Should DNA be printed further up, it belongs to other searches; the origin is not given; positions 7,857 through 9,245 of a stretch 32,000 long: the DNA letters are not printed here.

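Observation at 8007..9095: Stand-alone pentapeptide-repeat / TIR fusion protein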

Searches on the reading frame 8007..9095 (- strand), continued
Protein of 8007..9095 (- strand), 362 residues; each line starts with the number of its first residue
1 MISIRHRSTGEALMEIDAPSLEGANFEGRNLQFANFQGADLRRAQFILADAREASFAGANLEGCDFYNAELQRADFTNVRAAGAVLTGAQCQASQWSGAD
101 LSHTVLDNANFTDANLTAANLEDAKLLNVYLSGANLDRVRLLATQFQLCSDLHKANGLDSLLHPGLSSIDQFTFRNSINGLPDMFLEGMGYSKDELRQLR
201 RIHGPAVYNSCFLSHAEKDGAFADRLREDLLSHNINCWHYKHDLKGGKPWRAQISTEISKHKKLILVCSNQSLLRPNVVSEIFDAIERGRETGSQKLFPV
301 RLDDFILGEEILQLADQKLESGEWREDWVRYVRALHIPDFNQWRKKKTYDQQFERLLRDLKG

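Call 9: search_solved_structures(query=window:8007-9095:-, max_evalue=0.01, show_alignments=3)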
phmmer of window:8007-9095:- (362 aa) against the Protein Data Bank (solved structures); distinct sequences matched with E-value up to 0.01: 25.
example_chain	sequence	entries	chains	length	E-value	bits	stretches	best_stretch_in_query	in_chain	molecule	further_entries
4yfo_A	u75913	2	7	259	2.1e-21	79.8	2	18-141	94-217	beta1_ex1 | 6beta1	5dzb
5dqa_A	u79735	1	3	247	1e-20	77.6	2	17-136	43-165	t3284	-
4yei_A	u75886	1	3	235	5.9e-18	68.5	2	20-139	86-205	beta1mut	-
4yc5_A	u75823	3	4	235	1.4e-17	67.2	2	20-139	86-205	beta1 | beta1 protein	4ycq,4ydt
5di5_A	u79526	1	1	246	1.6e-16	63.7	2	19-139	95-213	beta1 t801 loop variant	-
7muc_AG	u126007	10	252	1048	7.6e-16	61.5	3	17-86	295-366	IcmE protein | IcmE (DotG)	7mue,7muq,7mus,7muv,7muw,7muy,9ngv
9ngw_A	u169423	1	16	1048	7.6e-16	61.5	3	17-86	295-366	IcmE (DotG)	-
5dns_A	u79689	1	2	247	1.2e-15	60.9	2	20-139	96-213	t1428 beta1 loop design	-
5dn0_A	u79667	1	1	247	7.3e-15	58.3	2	17-139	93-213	beta1 t1555 loop variant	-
5dra_A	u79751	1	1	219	5.6e-14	55.4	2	20-122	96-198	3beta1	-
3du1_X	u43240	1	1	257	2.3e-12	50.1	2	50-142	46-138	All3740 protein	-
2j8k_A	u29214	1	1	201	7.2e-12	48.4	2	14-138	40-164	NP275-NP276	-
2xty_A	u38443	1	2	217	7.8e-11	45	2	31-140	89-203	QNRB1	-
2xtw_A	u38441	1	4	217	1.3e-09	41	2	16-140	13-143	QNRB1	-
2xtx_A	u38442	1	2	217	1.6e-09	40.7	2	16-132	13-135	QNRB1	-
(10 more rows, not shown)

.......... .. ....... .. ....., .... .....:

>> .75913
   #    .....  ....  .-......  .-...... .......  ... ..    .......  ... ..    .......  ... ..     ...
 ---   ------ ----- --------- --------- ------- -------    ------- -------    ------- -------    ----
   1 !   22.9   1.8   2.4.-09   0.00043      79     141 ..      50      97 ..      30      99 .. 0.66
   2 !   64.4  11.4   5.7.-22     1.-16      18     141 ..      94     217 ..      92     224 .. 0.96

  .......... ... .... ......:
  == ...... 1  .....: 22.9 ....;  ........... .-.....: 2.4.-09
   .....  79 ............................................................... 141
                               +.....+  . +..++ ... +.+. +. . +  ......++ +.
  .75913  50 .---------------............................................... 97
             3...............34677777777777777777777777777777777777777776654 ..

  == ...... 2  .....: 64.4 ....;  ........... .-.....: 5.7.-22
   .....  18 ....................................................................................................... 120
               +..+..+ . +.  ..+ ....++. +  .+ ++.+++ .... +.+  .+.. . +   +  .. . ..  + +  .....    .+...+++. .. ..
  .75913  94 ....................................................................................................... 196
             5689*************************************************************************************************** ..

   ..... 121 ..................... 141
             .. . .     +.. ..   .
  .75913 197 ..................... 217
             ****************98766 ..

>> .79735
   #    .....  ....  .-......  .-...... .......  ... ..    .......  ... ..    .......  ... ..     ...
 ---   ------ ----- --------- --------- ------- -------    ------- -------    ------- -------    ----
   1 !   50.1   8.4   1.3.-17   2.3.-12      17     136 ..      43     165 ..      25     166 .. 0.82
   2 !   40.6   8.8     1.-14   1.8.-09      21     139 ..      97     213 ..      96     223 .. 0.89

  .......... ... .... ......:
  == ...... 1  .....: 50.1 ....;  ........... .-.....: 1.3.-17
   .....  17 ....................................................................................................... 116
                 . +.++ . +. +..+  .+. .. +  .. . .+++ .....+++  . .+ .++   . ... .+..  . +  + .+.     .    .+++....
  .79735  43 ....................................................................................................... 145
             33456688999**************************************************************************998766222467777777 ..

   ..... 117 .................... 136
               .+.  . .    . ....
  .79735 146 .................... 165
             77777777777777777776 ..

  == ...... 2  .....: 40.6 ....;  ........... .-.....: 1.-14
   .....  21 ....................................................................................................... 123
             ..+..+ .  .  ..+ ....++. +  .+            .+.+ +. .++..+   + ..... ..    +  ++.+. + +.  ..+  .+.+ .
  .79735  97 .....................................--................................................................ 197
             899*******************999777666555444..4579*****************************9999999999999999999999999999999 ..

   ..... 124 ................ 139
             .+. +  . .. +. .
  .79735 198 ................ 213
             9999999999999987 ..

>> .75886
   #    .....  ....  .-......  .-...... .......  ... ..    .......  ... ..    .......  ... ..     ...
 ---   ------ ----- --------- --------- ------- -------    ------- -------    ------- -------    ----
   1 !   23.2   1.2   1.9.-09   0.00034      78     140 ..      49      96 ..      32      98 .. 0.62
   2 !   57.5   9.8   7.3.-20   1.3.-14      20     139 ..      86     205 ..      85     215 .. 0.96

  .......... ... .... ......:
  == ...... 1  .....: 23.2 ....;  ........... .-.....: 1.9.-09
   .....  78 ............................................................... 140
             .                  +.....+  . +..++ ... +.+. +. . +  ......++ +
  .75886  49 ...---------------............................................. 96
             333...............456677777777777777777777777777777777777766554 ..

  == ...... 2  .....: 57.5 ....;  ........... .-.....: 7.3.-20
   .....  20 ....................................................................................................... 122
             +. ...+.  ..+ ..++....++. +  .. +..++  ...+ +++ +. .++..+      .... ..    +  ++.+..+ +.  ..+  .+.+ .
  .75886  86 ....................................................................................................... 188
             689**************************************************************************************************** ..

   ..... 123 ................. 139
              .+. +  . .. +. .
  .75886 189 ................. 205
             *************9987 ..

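Call 10: find_encoding_contigs(protein=P0001, flank=10000, max_places=3)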
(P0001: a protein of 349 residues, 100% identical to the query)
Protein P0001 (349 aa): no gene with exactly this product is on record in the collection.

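Call 11: list_cluster_members(proteins=[P0001, P0002, P0051, P0092, P0114])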
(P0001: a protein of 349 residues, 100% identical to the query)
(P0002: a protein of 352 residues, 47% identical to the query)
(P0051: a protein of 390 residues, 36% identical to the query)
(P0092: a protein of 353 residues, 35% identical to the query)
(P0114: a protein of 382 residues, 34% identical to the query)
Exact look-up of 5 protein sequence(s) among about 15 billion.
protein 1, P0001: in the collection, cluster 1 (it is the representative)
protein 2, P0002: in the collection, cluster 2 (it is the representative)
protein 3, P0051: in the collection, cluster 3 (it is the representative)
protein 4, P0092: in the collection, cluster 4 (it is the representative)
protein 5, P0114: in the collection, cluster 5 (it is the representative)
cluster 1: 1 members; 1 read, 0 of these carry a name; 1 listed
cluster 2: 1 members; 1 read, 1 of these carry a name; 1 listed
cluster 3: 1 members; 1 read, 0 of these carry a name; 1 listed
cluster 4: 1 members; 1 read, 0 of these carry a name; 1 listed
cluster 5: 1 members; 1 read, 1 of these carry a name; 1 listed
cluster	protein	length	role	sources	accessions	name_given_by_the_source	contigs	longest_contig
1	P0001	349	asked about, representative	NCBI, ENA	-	-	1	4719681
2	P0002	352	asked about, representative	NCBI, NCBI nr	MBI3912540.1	MAG: toll/interleukin-1 receptor domain-containing protein [Armatimonadetes bacterium] | toll/interleukin-1 receptor domain-containing protein [Armatimonadota bacterium]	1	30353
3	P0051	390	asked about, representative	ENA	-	-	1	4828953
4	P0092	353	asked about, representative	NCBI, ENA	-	-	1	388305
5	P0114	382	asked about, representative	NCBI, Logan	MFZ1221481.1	MAG: toll/interleukin-1 receptor domain-containing protein [Chthoniobacterales bacterium]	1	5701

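Call 16: find_related_loci(query=A2, collection=genome_contigs, flank=10000)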
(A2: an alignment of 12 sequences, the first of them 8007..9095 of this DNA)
Query A2 (362 aa) in genome_contigs; peptide patterns used: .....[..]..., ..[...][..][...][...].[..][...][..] (x = any residue, [..] = any of these).
23 stretches matched a pattern; 5 encode a relative of the query (tblastn E <= 1e-3); 5 distinct loci.
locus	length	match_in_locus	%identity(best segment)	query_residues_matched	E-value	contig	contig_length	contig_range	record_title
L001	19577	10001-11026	47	1-361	3e-102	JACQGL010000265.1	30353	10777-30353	MAG: Armatimonadetes bacterium isolate NC_groundwater_1072_Ag_S2p5_66_82 S_2p5_S6_coassembly_k141_5043259, whole genome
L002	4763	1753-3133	44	20-361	1e-87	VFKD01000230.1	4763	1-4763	MAG: bacterium isolate Bin_57_9 c_000002649072, whole genome shotgun sequence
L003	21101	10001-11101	39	4-357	4e-80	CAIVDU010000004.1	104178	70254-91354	MAG: uncultured Armatimonadetes bacterium isolate AlinenLipids_bin-9590 genome assembly, contig: bin-9590:004/116, whole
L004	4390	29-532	45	200-362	1e-30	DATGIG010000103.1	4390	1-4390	MAG TPA_asm: Chthonomonadaceae bacterium isolate SMAG_U9801 k141_1146445, whole genome shotgun sequence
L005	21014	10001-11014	40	1-361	4e-83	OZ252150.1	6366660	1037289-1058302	MAG: Anaerolineales bacterium isolate ed016152-bc35-4daa-af1a-9bf7613e1c63 genome assembly, chromosome: 1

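Call 18: find_encoding_contigs(protein=P0016, flank=10000, max_places=2)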
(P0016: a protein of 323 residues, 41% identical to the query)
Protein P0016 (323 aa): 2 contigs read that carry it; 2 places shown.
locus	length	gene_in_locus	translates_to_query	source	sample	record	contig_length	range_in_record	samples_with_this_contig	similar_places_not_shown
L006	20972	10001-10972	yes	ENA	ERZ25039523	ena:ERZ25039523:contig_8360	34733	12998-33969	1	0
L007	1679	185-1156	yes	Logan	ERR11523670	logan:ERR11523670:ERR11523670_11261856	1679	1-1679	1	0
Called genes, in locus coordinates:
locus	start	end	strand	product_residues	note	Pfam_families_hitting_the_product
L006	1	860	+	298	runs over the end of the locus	-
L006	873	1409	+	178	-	PF04542:Sigma70_r2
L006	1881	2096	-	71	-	-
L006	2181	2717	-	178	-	-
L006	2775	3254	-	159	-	-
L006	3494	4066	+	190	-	-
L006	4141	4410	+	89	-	-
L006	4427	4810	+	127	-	-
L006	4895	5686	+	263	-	-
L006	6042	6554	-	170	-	-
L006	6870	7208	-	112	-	-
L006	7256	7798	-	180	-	-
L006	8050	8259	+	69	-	PF12728:HTH_17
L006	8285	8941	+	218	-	PF13643:DUF4145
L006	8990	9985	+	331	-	PF00805:Pentapeptide, PF13576:Pentapeptide_3 (faint), PF13599:Pentapeptide_4 (weak), PF00805:Pentapeptide, PF01582:TIR (weak), PF13676:TIR_2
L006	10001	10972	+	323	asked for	PF13576:Pentapeptide_3 (faint), PF13599:Pentapeptide_4 (weak), PF00805:Pentapeptide, PF13676:TIR_2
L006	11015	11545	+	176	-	PF01582:TIR, PF08937:ThsB_TIR (faint), PF13676:TIR_2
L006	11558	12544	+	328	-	PF00805:Pentapeptide, PF13576:Pentapeptide_3 (faint), PF13599:Pentapeptide_4, PF00805:Pentapeptide, PF13676:TIR_2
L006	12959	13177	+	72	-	-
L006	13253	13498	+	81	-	-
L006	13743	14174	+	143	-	-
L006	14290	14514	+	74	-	-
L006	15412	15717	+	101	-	-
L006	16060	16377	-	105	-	-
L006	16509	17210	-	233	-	PF13358:DDE_3 (weak)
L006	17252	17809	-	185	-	PF13551:HTH_29 (weak), PF13565:HTH_32 (weak)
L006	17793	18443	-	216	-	-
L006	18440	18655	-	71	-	-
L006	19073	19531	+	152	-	-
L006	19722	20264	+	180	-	PF05685:Uma2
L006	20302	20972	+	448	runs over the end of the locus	-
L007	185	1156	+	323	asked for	PF13576:Pentapeptide_3 (faint), PF13599:Pentapeptide_4 (weak), PF00805:Pentapeptide, PF13676:TIR_2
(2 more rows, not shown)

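Call 19: find_encoding_contigs(protein=P0006, flank=8000, max_places=2)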
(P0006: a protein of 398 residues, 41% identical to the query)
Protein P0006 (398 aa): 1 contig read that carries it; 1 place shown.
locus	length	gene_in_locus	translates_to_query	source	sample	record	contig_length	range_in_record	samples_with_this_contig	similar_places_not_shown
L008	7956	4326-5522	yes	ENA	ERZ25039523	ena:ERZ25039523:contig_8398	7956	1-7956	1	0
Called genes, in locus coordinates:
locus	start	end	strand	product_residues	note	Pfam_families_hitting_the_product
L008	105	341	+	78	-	-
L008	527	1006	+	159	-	-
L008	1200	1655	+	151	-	-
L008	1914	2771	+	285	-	PF00805:Pentapeptide, PF13676:TIR_2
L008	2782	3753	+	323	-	PF00805:Pentapeptide, PF01582:TIR (weak), PF13676:TIR_2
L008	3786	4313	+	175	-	PF01582:TIR, PF13676:TIR_2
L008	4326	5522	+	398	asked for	PF13576:Pentapeptide_3 (faint), PF00805:Pentapeptide, PF13599:Pentapeptide_4 (weak), PF00805:Pentapeptide, PF13599:Pentapeptide_4 (weak), PF00805:Pentapeptide, PF13676:TIR_2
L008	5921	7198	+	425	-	PF02463:SMC_N, PF13175:AAA_15, PF13476:AAA_23 (weak), PF13304:AAA_21, PF13175:AAA_15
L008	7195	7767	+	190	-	PF14103:DUF4276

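Call 20: predict_structure(alignment_id=A1)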
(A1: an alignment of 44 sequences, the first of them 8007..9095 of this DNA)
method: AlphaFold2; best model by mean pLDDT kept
length: 362 residues; sequences in the alignment: 44
mean_pLDDT: 95.3   pTM: 0.70
mean pLDDT of the five models: 95.3, 94.8, 94.7, 94.1, 94.0
residues with pLDDT >= 90: 324; 70-90: 34; 50-70: 4; < 50: 0
segments of 3 or more residues with pLDDT < 50: none
pLDDT, mean of each block of 10 residues (from residue 1): 97 97 98 98 99 99 99 99 98 99 99 99 99 98 98 98 98 94 97 93 71 95 96 89 90 87 95 94 93 93 97 97 96 96 96 94 83
secondary structure, 60 per line:
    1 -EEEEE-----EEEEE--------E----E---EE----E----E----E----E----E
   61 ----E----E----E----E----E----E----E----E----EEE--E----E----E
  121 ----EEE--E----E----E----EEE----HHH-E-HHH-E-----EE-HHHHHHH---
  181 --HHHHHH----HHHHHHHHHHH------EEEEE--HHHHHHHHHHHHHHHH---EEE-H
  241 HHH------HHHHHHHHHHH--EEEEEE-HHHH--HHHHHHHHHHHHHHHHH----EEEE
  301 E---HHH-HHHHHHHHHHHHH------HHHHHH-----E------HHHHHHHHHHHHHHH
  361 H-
elements in order: E2-6 E12-16 E105-107 E125-127 E145-147 H171-177 H183-188 H193-203 E210-214 H217-232 E236-238 H240-243 H250-260 E263-268 H270-273 H276-292 E297-301 H309-321 H328-333 H346-361

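Call 21: find_encoding_contigs(protein=P0005, flank=8000, max_places=2)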
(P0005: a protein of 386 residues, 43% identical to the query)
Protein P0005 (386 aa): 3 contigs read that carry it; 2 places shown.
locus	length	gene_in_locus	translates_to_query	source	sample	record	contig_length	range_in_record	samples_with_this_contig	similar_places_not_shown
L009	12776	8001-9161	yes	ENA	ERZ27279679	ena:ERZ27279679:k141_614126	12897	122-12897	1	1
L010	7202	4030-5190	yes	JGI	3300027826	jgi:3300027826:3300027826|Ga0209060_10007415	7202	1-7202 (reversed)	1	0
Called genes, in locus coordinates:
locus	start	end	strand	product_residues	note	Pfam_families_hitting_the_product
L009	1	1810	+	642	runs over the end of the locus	?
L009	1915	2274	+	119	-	-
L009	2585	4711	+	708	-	-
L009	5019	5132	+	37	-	-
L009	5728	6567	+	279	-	-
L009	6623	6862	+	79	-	-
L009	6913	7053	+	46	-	-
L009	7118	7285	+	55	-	-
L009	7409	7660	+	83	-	PF12728:HTH_17 (weak)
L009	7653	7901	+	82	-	PF12728:HTH_17 (weak)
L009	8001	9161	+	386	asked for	PF00805:Pentapeptide, PF13576:Pentapeptide_3 (faint), PF00805:Pentapeptide, PF13599:Pentapeptide_4 (weak), PF00805:Pentapeptide, PF01582:TIR (weak), PF13676:TIR_2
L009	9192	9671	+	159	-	PF01582:TIR (weak), PF13676:TIR_2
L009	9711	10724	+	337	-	PF00805:Pentapeptide, PF13576:Pentapeptide_3 (faint), PF13599:Pentapeptide_4, PF00805:Pentapeptide, PF01582:TIR, PF13676:TIR_2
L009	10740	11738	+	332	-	PF00805:Pentapeptide, PF13576:Pentapeptide_3 (faint), PF13599:Pentapeptide_4, PF00805:Pentapeptide, PF01582:TIR (faint), PF13676:TIR_2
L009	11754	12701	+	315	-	-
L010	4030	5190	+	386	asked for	PF00805:Pentapeptide, PF13576:Pentapeptide_3 (faint), PF00805:Pentapeptide, PF13599:Pentapeptide_4 (weak), PF00805:Pentapeptide, PF01582:TIR (weak), PF13676:TIR_2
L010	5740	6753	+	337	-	PF00805:Pentapeptide, PF13576:Pentapeptide_3 (faint), PF13599:Pentapeptide_4, PF00805:Pentapeptide, PF01582:TIR, PF13676:TIR_2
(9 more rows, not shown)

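Call 22: find_encoding_contigs(protein=P0020, flank=10000, max_places=2)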
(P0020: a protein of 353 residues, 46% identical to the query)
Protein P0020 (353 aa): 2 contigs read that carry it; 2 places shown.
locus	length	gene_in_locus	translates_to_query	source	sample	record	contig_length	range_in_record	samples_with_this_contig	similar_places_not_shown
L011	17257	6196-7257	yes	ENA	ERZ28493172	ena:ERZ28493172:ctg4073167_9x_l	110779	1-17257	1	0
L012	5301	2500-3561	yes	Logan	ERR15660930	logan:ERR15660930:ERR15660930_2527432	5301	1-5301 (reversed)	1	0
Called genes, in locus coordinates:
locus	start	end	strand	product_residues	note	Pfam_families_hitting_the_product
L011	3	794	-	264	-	?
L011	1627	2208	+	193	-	-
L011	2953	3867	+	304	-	PF24391:HD-CE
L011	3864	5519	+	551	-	-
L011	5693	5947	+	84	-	-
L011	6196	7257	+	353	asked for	PF00805:Pentapeptide (weak), PF13599:Pentapeptide_4, PF13576:Pentapeptide_3 (faint), PF13599:Pentapeptide_4 (weak), PF00805:Pentapeptide, PF01582:TIR (weak), PF13676:TIR_2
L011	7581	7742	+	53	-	-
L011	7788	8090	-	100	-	PF00589:Phage_integrase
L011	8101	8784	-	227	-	PF02899:Phage_int_SAM_1, PF13102:Phage_int_SAM_5 (faint), PF13495:Phage_int_SAM_4 (weak), PF00589:Phage_integrase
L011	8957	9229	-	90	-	-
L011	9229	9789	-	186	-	PF00589:Phage_integrase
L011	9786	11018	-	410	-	PF02899:Phage_int_SAM_1 (faint), PF13495:Phage_int_SAM_4 (faint), PF00589:Phage_integrase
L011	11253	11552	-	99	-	PF13495:Phage_int_SAM_4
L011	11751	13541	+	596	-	PF01734:Patatin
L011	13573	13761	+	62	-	PF00665:rve (weak)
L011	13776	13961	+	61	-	-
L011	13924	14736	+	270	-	-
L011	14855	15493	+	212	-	-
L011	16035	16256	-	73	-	-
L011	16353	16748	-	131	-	-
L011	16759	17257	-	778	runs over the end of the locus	PF13487:HD_5, PF01966:HD, PF01590:GAF, PF13185:GAF_2, PF13492:GAF_3 (weak), PF00990:GGDEF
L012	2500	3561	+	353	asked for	PF00805:Pentapeptide (weak), PF13599:Pentapeptide_4, PF13576:Pentapeptide_3 (faint), PF13599:Pentapeptide_4 (weak), PF00805:Pentapeptide, PF01582:TIR (weak), PF13676:TIR_2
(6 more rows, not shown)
